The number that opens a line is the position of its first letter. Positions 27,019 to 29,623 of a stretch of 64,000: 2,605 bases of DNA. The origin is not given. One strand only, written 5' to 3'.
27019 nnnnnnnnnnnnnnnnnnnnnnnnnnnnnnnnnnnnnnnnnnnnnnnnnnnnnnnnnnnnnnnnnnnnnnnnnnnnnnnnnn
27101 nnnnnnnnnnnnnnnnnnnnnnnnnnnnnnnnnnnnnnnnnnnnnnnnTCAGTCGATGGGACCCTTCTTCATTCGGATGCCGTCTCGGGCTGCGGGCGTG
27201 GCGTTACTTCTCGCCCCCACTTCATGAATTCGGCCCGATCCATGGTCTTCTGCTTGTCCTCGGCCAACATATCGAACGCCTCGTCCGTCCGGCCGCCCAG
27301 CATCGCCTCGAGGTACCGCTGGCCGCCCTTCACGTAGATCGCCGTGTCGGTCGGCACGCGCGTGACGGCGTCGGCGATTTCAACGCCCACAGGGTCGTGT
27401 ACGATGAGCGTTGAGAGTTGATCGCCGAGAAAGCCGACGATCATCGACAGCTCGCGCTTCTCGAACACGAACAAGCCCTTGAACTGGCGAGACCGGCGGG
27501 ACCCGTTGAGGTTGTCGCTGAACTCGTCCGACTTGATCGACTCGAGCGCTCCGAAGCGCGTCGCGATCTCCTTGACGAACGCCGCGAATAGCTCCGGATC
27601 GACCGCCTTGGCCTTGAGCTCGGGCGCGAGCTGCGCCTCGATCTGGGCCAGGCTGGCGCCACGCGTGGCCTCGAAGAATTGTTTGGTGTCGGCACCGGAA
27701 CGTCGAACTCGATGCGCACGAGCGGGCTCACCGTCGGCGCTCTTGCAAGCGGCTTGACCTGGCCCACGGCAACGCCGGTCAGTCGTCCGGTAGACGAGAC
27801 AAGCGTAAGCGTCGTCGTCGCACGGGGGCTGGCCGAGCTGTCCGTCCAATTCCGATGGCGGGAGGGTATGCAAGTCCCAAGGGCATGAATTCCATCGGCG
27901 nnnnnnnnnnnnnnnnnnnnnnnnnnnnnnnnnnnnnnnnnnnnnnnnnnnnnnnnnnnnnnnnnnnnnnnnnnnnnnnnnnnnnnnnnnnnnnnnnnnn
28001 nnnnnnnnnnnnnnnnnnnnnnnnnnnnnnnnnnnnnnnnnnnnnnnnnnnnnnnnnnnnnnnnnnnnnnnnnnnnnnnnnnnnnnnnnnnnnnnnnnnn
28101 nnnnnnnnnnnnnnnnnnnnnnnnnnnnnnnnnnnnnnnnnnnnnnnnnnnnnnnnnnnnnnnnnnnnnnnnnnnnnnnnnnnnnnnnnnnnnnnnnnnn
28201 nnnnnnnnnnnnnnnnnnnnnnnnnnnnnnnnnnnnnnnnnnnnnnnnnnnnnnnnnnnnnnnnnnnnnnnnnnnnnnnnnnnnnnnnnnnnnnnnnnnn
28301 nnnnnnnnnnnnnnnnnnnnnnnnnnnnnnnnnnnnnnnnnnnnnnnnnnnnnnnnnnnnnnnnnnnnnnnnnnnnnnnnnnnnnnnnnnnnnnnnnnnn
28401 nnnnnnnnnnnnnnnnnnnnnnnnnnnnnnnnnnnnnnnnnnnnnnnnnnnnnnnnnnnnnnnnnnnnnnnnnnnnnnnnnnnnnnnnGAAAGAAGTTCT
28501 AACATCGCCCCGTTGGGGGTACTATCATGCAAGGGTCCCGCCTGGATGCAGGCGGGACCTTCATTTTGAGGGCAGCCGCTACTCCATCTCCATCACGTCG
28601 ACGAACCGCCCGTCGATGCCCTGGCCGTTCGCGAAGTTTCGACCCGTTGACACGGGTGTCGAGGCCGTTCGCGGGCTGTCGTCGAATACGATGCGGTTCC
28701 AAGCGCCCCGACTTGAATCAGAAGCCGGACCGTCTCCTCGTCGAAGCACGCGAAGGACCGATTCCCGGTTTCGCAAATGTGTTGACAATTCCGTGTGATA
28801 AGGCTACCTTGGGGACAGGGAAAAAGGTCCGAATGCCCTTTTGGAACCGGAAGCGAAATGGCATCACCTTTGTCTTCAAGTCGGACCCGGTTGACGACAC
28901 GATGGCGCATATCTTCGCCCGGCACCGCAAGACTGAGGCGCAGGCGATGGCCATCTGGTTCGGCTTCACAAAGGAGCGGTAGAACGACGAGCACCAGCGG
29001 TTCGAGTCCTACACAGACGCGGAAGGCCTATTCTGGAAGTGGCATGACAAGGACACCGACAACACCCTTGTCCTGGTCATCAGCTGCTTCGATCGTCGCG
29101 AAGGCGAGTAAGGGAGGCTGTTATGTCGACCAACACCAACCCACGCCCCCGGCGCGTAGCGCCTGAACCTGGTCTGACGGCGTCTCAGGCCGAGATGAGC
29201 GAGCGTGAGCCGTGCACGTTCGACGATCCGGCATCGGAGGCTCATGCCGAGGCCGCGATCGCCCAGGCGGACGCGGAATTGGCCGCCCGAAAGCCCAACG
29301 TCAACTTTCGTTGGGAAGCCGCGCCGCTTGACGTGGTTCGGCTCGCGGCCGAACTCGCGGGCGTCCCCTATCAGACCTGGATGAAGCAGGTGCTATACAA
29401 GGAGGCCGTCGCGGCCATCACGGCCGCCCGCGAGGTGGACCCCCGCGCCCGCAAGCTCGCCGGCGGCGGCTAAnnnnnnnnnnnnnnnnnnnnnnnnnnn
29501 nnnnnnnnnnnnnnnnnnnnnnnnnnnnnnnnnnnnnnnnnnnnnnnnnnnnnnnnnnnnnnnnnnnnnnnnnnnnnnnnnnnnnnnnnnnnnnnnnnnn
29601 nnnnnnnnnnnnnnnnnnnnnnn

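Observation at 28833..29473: brnT toxin gene inactivated by a single in-frame amber codon while brnA is intact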

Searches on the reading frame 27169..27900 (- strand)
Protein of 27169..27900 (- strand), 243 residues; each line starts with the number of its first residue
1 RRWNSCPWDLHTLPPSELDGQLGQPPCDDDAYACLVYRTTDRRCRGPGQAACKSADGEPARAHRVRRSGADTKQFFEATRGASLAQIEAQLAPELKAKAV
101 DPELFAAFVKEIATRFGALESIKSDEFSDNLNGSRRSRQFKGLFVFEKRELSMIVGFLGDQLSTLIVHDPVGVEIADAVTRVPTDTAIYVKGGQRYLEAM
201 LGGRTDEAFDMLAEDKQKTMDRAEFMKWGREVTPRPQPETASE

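Call 20: search_protein_families(library=pfam, proteins=[window:27169-27900:-], max_evalue=0.01)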
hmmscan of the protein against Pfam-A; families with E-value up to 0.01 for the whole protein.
window:27169-27900:- (243 aa): 0 families

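Call 74: search_protein_families(library=padloc, proteins=[window:27172-27900:-], max_evalue=0.1)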
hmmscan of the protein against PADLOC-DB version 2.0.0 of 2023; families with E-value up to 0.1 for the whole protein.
window:27172-27900:- (243 aa): 1 family
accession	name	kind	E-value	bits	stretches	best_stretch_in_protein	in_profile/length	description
PDLC04549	PDC-M26B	-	0.042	9.7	1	81-129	272-320/845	-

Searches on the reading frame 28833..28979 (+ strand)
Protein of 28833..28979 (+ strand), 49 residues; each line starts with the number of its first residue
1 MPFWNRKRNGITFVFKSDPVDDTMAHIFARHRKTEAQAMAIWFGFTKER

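Call 4: search_protein_families(library=pfam, proteins=[window:28833-28979:+], max_evalue=10)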
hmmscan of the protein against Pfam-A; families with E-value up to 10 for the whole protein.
seq(49 aa): 0 families

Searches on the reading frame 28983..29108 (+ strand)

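Call 4: search_protein_families(library=pfam, proteins=[window:28983-29108:+], max_evalue=10)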
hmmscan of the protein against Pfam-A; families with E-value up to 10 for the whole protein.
seq(42 aa): 1 family
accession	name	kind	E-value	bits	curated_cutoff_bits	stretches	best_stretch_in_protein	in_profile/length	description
PF04536.20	TPM_phosphatase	-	0.15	12.5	22.1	1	6-38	43-75/125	TPM domain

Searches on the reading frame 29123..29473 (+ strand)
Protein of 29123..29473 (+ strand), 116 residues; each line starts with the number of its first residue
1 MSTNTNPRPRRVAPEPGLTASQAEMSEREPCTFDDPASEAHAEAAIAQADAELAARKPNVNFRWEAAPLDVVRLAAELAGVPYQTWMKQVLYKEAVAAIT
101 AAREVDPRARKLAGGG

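Call 4: search_protein_families(library=pfam, proteins=[window:29123-29470:+], max_evalue=10)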
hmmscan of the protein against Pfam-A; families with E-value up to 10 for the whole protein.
seq(116 aa): 2 families
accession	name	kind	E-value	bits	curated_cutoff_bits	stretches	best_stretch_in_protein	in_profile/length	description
PF12441.14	CopG_antitoxin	-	0.00037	21.6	28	1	51-93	36-78/79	CopG antitoxin of type II toxin-antitoxin system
PF19989.4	DUF6425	-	0.0071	17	25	1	10-61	113-164/227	Family of unknown function (DUF6425)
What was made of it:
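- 29123..29473 (+): Antitoxin gene, 116 aa. The C-terminal part is RHH-like (VNFRW................). The N-terminal part carries the conserved EREP[Y>C]TFDD motif. Two changes are specific to this lineage: a 2-aa deletion and Y31C. PF12441 CopG_antitoxin E=3.7e-4, 21.6 bits against a cut-off of 28 (call 4).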

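Call 5: search_protein_families(library=ncbifam, proteins=[window:29123-29470:+], max_evalue=10)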
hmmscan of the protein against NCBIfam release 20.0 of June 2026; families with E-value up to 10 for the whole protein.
seq(116 aa): 0 families
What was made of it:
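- On BrnT toxin (Pfam PF04365 / DUF497): NCBIfam gives none (call 5).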

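Call 6: search_protein_families(library=phrogs, proteins=[window:29123-29470:+], max_evalue=10)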
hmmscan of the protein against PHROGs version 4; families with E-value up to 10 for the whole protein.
seq(116 aa): 2 families
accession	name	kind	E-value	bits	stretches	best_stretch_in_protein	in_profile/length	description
phrog_37445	-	unknown function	0.086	13.3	1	12-84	129-195/214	-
phrog_16164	-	unknown function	0.39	9.4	1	20-59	212-251/920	-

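Call 67: list_cluster_members(proteins=[window:29123-29470:+, window:29529-30293:+, window:17022-18326:+, window:19903-21198:+, window:33030-34220:-, window:41984-43438:-, window:52004-53650:+, window:53690-54781:+, window:58982-61507:-, window:12121-13017:+])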
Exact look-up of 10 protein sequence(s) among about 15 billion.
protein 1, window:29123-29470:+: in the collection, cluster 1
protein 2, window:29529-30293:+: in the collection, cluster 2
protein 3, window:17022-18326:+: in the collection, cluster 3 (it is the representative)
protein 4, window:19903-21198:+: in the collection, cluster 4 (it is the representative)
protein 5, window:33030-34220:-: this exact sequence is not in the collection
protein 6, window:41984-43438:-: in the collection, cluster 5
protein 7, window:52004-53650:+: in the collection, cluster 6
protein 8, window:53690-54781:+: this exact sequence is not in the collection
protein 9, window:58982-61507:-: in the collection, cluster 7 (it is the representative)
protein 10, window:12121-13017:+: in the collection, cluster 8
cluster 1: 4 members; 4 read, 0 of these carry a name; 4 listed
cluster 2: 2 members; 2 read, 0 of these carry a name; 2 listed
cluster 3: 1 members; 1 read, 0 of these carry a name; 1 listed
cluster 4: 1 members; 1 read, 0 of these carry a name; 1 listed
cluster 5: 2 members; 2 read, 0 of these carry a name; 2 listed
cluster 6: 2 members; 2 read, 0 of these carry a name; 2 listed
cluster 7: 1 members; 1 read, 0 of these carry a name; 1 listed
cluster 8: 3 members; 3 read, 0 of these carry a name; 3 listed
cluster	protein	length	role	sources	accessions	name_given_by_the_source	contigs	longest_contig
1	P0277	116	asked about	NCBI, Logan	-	-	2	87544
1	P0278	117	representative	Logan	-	-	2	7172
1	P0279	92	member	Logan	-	-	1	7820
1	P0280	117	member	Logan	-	-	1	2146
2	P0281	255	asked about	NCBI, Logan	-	-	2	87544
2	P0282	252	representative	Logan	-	-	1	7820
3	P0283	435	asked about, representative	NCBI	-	-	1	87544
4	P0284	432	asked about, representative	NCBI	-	-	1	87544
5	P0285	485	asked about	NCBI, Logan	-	-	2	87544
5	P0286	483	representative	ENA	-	-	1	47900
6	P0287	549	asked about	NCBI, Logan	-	-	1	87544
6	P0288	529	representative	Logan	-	-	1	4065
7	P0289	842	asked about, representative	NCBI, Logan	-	-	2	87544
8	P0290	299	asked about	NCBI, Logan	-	-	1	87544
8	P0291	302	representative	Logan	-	-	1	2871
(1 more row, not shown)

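Call 68: find_encoding_contigs(protein=window:29123-29473:+, flank=2000, max_places=6)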
Protein window:29123-29473:+ (116 aa): 3 contigs read that carry it; 1 place shown.
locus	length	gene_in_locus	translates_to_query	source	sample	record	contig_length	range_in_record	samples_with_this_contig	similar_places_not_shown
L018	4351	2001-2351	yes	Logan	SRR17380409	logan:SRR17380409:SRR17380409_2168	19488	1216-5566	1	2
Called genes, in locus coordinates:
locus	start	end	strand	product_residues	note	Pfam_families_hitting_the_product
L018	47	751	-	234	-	-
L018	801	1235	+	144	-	-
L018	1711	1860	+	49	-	-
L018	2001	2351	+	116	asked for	-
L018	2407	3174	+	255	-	-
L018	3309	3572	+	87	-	PF13744:HTH_37, PF13560:HTH_31 (weak), PF01381:HTH_3 (weak)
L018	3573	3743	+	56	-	-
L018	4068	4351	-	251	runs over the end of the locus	-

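Call 74: search_protein_families(library=padloc, proteins=[window:29123-29470:+], max_evalue=0.1)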
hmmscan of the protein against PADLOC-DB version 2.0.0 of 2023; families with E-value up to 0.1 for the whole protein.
window:29123-29470:+ (116 aa): 0 families
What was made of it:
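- No curated TA or defence model recognises the first gene (calls 4, 5, 74).
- Tried and rejected: Pfam, NCBIfam, PHROGs and PADLOC scans of the halves and of the fused toxin gave nothing significant (calls 4, 5, 6, 74).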
